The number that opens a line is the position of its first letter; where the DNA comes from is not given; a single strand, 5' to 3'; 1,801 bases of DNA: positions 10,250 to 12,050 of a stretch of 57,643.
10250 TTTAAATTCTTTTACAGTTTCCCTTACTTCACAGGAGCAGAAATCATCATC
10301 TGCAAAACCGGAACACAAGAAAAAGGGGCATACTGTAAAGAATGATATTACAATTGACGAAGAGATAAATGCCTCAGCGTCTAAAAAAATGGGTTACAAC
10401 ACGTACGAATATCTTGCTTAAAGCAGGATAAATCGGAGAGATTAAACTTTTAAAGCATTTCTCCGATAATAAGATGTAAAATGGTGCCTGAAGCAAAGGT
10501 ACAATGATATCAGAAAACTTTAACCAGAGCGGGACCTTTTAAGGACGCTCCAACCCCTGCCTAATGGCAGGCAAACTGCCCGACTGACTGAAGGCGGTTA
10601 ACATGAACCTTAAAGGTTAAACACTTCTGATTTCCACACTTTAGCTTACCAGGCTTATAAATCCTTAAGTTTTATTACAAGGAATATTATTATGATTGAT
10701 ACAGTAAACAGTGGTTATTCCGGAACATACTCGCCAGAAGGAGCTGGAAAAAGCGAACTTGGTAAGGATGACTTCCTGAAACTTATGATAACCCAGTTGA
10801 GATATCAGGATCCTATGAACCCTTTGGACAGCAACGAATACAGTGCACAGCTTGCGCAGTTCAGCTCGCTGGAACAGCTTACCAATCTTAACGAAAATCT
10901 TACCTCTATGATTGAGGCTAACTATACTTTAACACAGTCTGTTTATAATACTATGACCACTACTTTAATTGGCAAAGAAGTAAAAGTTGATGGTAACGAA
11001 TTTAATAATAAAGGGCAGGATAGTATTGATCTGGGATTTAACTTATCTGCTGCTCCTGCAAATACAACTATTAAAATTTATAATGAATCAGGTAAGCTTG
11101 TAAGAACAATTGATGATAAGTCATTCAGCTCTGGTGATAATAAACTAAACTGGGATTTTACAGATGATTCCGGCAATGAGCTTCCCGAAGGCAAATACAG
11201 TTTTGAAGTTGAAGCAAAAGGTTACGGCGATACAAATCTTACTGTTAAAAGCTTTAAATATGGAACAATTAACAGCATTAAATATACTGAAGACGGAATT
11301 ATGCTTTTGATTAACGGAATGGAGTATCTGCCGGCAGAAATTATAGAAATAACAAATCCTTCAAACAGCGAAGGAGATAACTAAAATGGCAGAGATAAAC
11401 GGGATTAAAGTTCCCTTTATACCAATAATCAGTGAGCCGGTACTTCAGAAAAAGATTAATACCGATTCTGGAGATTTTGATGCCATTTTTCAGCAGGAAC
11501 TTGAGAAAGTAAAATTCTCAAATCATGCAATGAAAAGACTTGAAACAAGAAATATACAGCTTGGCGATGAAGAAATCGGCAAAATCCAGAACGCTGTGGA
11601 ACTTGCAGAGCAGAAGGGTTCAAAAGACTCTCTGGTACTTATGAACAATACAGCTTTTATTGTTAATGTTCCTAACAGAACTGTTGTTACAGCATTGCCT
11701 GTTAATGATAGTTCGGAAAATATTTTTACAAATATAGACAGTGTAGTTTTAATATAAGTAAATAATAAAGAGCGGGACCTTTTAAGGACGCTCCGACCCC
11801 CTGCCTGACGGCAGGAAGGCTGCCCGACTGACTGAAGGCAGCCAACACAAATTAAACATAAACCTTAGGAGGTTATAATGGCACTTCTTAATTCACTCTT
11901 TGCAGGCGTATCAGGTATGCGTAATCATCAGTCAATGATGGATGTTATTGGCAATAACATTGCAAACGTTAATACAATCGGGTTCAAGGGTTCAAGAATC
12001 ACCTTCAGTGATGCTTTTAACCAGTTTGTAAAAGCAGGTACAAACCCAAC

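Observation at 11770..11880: Second copy of the element in the flgE leader, followed by an SD-sequestering hairpin with GGA motifs (possible CsrA or translational control of the hook gene)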

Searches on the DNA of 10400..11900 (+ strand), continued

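Call 79: search_with_rna_model(model_id=R2, sources=[L133, L134, L135, L136, L137, L138, L139, L140, L141, L142, L143, L144, L145, L146, L147, L148, L149, L150, L151, L152, L153, L154, L155, L156, L157, L158, L159, L160, L161, L162, L163, L164, L165, L166, L167, L168, L169, L170, L171, L172, L173, L174, L175, L176, L177, L178, L179, L180, L181, L182, L183, L184, L185, L186, L187, L188, L189, L190, L191, L192, L193, L194, L195, L196, L197, L198, L199, L200, L201, L202, L203, L204, L205, L206, L207, L208, L209, L210, L211, L212], max_evalue=0.5)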
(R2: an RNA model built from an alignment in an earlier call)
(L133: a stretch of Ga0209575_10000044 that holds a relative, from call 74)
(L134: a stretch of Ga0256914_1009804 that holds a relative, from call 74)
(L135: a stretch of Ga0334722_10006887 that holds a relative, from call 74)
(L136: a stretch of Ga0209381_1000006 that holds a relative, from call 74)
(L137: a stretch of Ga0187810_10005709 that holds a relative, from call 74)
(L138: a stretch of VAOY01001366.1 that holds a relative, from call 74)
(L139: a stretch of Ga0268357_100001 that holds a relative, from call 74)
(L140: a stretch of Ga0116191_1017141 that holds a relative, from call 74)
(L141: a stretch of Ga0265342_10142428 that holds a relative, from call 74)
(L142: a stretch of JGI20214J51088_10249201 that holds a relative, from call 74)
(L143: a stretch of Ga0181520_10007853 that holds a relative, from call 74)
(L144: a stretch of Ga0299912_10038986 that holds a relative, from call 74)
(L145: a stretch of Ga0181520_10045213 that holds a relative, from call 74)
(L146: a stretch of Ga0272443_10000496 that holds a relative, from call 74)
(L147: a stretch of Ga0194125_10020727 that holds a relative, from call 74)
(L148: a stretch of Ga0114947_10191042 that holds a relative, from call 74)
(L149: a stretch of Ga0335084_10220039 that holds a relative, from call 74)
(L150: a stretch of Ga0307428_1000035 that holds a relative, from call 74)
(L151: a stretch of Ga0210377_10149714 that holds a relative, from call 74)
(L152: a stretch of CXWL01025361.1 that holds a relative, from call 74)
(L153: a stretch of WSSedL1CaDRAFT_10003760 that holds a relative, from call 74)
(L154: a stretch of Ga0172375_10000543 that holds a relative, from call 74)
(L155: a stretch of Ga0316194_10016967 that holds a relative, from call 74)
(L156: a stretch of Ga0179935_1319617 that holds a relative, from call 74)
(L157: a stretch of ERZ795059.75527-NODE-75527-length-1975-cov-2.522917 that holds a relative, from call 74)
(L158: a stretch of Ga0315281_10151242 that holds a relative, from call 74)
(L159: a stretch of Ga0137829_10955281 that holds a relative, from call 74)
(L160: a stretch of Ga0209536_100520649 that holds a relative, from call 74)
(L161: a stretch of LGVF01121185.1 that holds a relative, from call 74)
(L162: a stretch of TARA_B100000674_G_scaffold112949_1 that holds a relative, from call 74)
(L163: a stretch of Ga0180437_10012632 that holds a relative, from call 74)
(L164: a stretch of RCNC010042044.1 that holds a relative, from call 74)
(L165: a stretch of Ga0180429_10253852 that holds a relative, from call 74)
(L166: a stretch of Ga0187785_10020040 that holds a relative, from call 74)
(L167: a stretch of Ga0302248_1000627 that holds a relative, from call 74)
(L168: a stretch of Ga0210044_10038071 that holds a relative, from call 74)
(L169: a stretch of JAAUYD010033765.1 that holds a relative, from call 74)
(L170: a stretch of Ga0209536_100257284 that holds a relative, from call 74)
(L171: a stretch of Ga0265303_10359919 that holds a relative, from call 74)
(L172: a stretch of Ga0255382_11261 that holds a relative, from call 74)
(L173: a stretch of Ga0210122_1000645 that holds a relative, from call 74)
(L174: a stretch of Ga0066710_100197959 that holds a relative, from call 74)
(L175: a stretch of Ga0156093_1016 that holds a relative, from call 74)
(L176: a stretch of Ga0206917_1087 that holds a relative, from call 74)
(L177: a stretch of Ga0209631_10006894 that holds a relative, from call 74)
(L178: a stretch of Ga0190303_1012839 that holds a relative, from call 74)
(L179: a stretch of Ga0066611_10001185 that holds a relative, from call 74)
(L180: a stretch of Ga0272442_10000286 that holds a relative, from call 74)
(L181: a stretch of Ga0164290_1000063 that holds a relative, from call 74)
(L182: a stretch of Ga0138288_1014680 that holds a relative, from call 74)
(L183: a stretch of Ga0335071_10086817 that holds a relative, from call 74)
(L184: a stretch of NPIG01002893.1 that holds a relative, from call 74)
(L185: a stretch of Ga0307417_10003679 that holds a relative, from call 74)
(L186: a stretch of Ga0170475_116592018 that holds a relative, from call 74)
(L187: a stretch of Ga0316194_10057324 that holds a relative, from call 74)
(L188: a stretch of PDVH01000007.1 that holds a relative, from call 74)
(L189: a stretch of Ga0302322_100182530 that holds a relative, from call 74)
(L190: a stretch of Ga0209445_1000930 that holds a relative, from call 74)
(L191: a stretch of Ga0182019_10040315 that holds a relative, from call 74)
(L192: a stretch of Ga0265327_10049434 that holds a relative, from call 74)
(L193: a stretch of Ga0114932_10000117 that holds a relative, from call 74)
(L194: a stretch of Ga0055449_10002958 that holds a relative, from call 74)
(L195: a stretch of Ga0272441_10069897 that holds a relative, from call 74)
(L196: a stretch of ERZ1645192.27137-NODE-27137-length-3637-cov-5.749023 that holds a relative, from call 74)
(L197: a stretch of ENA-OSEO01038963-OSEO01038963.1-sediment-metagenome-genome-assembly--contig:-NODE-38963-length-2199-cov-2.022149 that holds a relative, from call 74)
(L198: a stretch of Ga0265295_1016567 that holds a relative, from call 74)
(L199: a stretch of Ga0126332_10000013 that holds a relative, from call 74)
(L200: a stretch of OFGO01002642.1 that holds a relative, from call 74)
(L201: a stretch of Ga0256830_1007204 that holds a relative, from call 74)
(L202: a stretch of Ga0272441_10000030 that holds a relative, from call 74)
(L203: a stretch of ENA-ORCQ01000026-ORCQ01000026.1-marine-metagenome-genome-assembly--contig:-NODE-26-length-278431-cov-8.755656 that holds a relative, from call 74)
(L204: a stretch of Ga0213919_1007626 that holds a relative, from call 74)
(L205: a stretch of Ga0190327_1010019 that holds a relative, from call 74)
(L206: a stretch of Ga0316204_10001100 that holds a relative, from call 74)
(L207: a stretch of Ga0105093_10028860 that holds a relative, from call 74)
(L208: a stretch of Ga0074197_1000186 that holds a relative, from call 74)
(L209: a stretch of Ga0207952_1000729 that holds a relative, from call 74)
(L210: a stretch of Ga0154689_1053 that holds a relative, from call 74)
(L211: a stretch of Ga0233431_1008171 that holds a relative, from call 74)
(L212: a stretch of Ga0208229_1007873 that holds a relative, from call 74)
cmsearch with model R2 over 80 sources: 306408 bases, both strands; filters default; matches with E-value up to 0.5: 27.
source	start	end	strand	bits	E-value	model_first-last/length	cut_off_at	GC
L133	3659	3748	+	84.8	7.5e-17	1-88/88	no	0.44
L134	3738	3831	+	79.9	9.7e-16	1-88/88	no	0.51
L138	1811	1900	+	79.7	1.1e-15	1-88/88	no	0.49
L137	2778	2861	+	79.6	1.2e-15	1-88/88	no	0.51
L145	1816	1900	+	78.1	2.5e-15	1-88/88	no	0.47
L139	3719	3799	+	72.7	4.1e-14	1-88/88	no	0.49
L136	3647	3738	+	72.7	4.3e-14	1-88/88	no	0.48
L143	3638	3722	+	71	1e-13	1-88/88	no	0.45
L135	3648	3723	+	68.8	3.3e-13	1-88/88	no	0.53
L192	894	976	+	58.7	6.4e-11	1-88/88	no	0.49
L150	3825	3899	+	56.2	2.3e-10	1-88/88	no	0.52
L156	1380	1458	+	56.2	2.3e-10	1-88/88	no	0.49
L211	3645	3720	+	53.1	1.2e-09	1-88/88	no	0.53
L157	1854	1942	+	52.3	1.8e-09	1-88/88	no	0.52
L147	2835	2917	+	51.8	2.4e-09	1-88/88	no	0.53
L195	2206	2280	+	50.9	3.8e-09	1-88/88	no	0.67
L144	1944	2040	+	48.1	1.7e-08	1-88/88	no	0.58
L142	1144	1225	+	46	5e-08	1-76/88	no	0.59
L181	3674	3783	+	45.9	5.1e-08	1-88/88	no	0.26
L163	3684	3760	+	45.3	7e-08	1-88/88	no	0.66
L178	2085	2173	+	31.4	0.0001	1-88/88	no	0.58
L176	3919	4011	+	30.8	0.00014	1-88/88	no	0.55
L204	2259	2340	+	28.6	0.00043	1-88/88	no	0.52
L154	3692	3772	+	24.6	0.0035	1-88/88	no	0.6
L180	3675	3733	+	19.6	0.049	1-88/88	no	0.61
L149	1183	1228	+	16.8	0.21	1-88/88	no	0.54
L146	3670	3774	+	16.6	0.24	1-88/88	no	0.54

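Call 87: search_with_rna_model(model_id=R2, source=window, filters=off, max_evalue=1)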
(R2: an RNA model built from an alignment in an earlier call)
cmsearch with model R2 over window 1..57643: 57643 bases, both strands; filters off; matches with E-value up to 1: 3.
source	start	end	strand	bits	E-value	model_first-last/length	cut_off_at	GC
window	11770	11880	+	76.3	1.2e-15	1-88/88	no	0.53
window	10527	10625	+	49.4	1.6e-09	1-88/88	no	0.52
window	54148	54215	+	10.7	0.94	1-88/88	no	0.53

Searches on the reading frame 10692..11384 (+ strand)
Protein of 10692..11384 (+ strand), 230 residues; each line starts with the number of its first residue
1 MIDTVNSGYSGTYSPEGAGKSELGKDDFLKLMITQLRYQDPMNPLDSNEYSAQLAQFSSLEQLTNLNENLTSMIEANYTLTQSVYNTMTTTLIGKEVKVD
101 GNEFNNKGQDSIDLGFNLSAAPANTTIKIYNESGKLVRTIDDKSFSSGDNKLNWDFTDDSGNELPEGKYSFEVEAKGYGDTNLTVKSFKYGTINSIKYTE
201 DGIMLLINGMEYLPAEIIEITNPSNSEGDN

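Call 14: search_protein_families(library=ncbifam, proteins=[window:10692-11384:+], max_evalue=0.001)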
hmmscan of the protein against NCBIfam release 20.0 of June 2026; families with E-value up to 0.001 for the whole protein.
window:10692-11384:+ (230 aa): 11 families
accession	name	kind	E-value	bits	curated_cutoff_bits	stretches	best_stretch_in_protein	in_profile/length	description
NF005176.1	PRK06655.1-1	equivalog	6.3e-43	147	230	1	24-208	2-183/197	flagellar hook assembly protein FlgD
NF009453.0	PRK12813.1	equivalog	6.8e-35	120.6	264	1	26-217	33-215/223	flagellar basal body rod modification protein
NF009276.0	PRK12633.1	equivalog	6.5e-33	114.4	383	1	25-205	28-211/234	flagellar basal body rod modification protein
NF007197.1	PRK09618.1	equivalog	3.9e-31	107.9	129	1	18-103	20-99/138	flagellar hook assembly protein FlgD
NF009452.0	PRK12812.1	equivalog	2.2e-29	102.6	258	1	20-223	43-253/289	flagellar basal body rod modification protein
NF009277.0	PRK12634.1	equivalog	6.2e-24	85.3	333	1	18-214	22-213/221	flagellar basal body rod modification protein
NF007198.0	PRK09619.1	equivalog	1.3e-23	84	267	1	21-211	26-206/218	flagellar hook assembly protein FlgD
NF004670.1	PRK06009.1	equivalog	8.5e-17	61.6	124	1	24-100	2-71/108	flagellar hook assembly protein FlgD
NF008875.0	PRK11911.1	equivalog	6.3e-16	58.7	274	1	22-98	25-97/140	flagellar basal body rod modification protein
NF004496.1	PRK05842.1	equivalog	3.6e-14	52.7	250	2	62-207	102-253/271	flagellar hook assembly protein FlgD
NF005278.0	PRK06792.1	equivalog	3.9e-11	43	257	1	23-79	51-107/190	flagellar basal body rod modification protein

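Call 15: find_homologous_proteins(query=window:10692-11384:+, max_evalue=1e-10)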
Query window:10692-11384:+ (230 aa): 1600 proteins with E <= 1e-10 among 1791 candidates; the best 120 are listed.
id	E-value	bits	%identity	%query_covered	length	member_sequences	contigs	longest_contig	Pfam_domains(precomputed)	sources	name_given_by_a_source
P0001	3.2e-144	496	100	100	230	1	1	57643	PF03963.20,PF13860.13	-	-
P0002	7.0e-100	351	69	99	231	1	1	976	PF03963.20,PF13861.13,PF13860.13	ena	-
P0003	9.4e-87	309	62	99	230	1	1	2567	PF03963.20,PF13861.13,PF13860.13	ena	-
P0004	4.2e-83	297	65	91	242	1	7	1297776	PF03963.20,PF13861.13,PF13860.13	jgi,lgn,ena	-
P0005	5.9e-83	296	65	91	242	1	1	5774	PF03963.20,PF13860.13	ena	-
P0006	3.9e-82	293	60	100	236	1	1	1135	PF03963.20,PF13585.13,PF13861.13,PF13860.13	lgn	-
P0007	9.4e-81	289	62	90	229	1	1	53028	PF03963.20,PF13861.13,PF13860.13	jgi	jgi:flagellar basal-body rod modification protein FlgD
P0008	2.2e-79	284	67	87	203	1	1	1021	PF03963.20,PF13861.13,PF13860.13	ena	-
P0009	3.8e-79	284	62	91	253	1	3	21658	PF03963.20,PF13860.13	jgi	jgi:flagellar basal-body rod modification protein FlgD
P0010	5.9e-79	283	59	98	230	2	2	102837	PF03963.20,PF13861.13,PF13860.13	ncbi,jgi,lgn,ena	-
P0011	1.9e-78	281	63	87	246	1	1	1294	PF03963.20,PF13861.13,PF13860.13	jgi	jgi:flagellar basal-body rod modification protein FlgD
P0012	4.8e-75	270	59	93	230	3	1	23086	PF03963.20,PF13860.13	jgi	jgi:flagellar basal-body rod modification protein FlgD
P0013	4.7e-74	267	54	97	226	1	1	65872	PF03963.20,PF13860.13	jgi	jgi:flagellar basal-body rod modification protein FlgD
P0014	5.2e-73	264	57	96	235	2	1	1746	PF03963.20,PF13860.13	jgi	jgi:flagellar basal-body rod modification protein FlgD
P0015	1.1e-72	262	53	99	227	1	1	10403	PF03963.20,PF13860.13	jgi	jgi:flagellar basal-body rod modification protein FlgD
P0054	8.8e-68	247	52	97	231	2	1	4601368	PF03963.20,PF13860.13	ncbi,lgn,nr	ncbi:MAG: flagellar hook capping protein [Ignavibacteriales bacterium]|nr:MAG: flagellar hook cappin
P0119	1.9e-65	239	55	88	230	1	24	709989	PF03963.20,PF13861.13,PF13860.13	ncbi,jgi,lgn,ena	jgi:flagellar basal-body rod modification protein FlgD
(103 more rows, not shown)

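Call 16: find_encoding_contigs(protein=P0004, flank=3500, max_places=1)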
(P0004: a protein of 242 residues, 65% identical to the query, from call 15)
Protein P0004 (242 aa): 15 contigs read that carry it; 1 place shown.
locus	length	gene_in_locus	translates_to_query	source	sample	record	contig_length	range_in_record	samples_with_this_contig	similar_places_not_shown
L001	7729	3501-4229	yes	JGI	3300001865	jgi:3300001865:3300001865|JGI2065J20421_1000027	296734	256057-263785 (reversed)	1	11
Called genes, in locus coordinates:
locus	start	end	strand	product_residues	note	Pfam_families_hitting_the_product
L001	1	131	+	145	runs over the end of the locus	PF02050:FliJ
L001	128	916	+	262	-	-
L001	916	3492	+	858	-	PF02120:Flg_hook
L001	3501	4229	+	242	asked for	PF03963:FlgD, PF13861:FLgD_tudor (weak), PF13860:FlgD_ig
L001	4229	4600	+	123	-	PF12611:Flagellar_put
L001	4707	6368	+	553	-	PF00460:Flg_bb_rod, PF22692:LlgE_F_G_D1, PF07559:FlgE_D2, PF06429:Flg_bbr_C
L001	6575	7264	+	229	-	PF03748:FliL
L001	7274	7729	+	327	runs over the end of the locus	PF02154:FliM, PF01052:FliMN_C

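Call 17: find_encoding_contigs(protein=P0010, flank=3500, max_places=1)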
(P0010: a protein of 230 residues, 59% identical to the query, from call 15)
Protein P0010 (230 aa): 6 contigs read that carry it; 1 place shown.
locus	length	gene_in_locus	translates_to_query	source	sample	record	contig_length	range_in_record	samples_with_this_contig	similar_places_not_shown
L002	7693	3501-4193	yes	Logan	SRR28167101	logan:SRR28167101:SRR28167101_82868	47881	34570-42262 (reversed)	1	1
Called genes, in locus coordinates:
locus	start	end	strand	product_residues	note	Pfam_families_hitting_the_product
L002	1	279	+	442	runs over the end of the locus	PF02874:ATP-synt_ab_N, PF00006:ATP-synt_ab, PF18269:T3SS_ATPase_C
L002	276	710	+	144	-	PF02050:FliJ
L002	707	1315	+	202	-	-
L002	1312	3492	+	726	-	PF02120:Flg_hook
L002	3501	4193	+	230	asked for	PF03963:FlgD, PF13861:FLgD_tudor (faint), PF13860:FlgD_ig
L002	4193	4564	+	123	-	PF12611:Flagellar_put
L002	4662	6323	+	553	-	PF00460:Flg_bb_rod, PF22692:LlgE_F_G_D1, PF07559:FlgE_D2, PF06429:Flg_bbr_C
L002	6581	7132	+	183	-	PF03748:FliL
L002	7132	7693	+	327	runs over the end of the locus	PF02154:FliM, PF01052:FliMN_C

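Call 18: find_encoding_contigs(protein=P0054, flank=3500, max_places=1)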
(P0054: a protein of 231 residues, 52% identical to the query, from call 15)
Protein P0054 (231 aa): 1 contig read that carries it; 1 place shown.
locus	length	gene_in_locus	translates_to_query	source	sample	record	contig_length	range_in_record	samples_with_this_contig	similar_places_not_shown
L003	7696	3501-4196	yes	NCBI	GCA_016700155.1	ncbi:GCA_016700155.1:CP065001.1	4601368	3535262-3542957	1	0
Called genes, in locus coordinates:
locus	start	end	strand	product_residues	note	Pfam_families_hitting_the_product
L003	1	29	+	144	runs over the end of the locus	PF02050:FliJ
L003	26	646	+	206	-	PF03448:MgtE_N (weak)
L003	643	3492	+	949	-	PF02120:Flg_hook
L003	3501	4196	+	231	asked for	PF03963:FlgD, PF13860:FlgD_ig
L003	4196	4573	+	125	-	PF12611:Flagellar_put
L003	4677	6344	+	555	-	PF00460:Flg_bb_rod, PF22692:LlgE_F_G_D1 (weak), PF07559:FlgE_D2, PF06429:Flg_bbr_C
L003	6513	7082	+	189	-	PF03748:FliL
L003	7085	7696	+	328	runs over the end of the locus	PF02154:FliM, PF01052:FliMN_C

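Call 19: find_encoding_contigs(protein=P0119, flank=3500, max_places=1)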
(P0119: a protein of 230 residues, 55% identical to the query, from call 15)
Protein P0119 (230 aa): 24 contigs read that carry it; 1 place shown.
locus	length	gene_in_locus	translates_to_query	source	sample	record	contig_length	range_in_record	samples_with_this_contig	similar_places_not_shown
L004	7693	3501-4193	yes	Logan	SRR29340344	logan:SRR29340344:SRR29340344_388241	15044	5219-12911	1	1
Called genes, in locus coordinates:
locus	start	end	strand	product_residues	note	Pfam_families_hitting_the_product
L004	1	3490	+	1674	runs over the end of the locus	PF02120:Flg_hook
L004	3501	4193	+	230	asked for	PF03963:FlgD, PF13861:FLgD_tudor (weak), PF13860:FlgD_ig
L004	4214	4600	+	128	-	PF12611:Flagellar_put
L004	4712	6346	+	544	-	PF00460:Flg_bb_rod (weak), PF22692:LlgE_F_G_D1, PF07559:FlgE_D2, PF06429:Flg_bbr_C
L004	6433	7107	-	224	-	PF00484:Pro_CA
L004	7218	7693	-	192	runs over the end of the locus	PF00484:Pro_CA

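Call 74: find_related_loci(query=A4, collection=metagenome_contigs, flank=2600)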
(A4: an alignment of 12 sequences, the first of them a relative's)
Query A4 (230 aa) in metagenome_contigs; peptide patterns used: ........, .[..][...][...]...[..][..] (x = any residue, [..] = any of these).
600 stretches matched a pattern (row limit reached: there are more); 594 encode a relative of the query (tblastn E <= 1e-3); the best 80 are kept; 80 distinct loci.
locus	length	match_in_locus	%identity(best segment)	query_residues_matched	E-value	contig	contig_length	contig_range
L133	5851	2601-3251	52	12-229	1e-73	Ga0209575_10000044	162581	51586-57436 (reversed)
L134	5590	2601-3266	52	1-220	3e-72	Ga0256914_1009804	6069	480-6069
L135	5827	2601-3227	56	19-227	7e-72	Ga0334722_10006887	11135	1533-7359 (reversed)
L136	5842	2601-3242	52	11-224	3e-70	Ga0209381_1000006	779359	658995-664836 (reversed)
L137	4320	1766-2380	50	25-229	2e-64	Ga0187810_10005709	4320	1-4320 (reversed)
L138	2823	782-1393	49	23-226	1e-63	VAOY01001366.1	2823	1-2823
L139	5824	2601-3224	47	23-230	5e-62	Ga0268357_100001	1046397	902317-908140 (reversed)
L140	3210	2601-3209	45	20-222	9e-61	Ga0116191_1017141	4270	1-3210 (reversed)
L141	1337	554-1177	47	23-229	5e-63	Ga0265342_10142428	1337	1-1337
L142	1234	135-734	45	23-222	4e-60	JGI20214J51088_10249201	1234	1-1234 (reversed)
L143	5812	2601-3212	46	17-220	8e-57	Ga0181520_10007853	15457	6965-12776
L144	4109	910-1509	45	23-222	1e-55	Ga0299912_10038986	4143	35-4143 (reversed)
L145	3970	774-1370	44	25-223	1e-54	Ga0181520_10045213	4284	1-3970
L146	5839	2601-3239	40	12-220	3e-50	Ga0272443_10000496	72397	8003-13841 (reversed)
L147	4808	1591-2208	38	25-230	1e-48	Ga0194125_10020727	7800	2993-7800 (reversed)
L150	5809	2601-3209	38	23-225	4e-45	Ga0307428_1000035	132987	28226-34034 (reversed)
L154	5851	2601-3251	39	2-220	5e-43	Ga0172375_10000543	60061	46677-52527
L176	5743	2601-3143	39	23-207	2e-37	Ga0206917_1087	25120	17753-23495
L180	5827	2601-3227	35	16-224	2e-36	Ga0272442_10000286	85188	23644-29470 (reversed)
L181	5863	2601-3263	37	2-220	4e-47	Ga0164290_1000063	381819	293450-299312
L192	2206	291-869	39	23-220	1e-34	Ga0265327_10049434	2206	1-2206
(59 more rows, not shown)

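Call 82: list_cluster_members(proteins=[L144:2051-3340:+, L150:3897-5429:+, L154:3770-5062:+, L176:4009-5292:+, L180:3736-5709:+, L181:3781-5106:+, L192:974-1753:+, L146:3718-5685:+])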
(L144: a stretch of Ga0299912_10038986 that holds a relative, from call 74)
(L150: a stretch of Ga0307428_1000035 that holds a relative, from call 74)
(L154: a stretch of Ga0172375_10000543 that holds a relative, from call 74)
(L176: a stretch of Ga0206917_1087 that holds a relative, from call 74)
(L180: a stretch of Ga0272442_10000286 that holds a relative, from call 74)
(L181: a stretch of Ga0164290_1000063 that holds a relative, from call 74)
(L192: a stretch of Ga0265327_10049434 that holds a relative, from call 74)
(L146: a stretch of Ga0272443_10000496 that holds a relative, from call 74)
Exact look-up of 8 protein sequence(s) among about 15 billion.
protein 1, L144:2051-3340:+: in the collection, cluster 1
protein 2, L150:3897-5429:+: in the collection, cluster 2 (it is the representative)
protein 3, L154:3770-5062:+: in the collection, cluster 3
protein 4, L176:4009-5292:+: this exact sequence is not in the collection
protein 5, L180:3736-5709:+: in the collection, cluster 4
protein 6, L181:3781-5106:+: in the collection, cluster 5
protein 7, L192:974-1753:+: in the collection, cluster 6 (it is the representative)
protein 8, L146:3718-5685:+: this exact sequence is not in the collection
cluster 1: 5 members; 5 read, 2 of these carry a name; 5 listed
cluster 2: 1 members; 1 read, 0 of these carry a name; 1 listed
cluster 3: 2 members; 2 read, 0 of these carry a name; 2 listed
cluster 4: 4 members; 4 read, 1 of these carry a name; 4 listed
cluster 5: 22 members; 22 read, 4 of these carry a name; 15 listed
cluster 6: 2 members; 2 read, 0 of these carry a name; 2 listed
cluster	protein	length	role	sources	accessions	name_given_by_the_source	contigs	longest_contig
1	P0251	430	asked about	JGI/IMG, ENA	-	flagellar hook protein FlgE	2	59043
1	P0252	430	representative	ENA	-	-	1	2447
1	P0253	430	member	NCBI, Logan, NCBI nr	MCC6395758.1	MAG: flagellar hook protein FlgE [Bacteroidetes bacterium] | flagellar hook protein FlgE [Bacteroidota bacterium]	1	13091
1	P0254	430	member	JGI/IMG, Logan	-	-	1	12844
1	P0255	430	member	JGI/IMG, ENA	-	-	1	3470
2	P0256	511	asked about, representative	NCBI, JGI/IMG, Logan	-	-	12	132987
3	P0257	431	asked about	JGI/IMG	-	-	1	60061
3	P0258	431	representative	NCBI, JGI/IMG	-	-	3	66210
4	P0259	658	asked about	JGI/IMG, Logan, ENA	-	-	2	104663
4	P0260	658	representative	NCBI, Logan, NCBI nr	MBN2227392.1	MAG: flagellar hook-basal body complex protein [candidate division Zixibacteria bacterium] | flagellar hook-basal body complex protein [candidate division Zixibacteria bacterium]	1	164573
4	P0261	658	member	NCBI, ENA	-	-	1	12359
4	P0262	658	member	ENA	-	-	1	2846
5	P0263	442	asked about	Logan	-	-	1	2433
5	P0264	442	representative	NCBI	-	-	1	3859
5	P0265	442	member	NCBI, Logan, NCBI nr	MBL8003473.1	MAG: flagellar hook protein FlgE [Candidatus Kapabacteria bacterium] | flagellar hook protein FlgE [Candidatus Kapabacteria bacterium]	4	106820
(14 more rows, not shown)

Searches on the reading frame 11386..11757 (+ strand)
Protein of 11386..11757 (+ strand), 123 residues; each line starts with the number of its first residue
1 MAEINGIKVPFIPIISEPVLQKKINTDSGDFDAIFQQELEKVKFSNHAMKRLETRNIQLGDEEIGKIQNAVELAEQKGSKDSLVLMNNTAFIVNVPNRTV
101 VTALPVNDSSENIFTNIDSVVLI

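Call 14: search_protein_families(library=ncbifam, proteins=[window:11386-11757:+], max_evalue=0.001)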
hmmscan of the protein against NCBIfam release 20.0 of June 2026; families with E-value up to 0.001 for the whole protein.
window:11386-11757:+ (123 aa): 1 family
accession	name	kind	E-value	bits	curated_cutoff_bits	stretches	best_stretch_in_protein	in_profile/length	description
TIGR02530.1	flg_new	equivalog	5.7e-34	116.7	83.2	1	31-123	2-96/96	TIGR02530 family flagellar biosynthesis protein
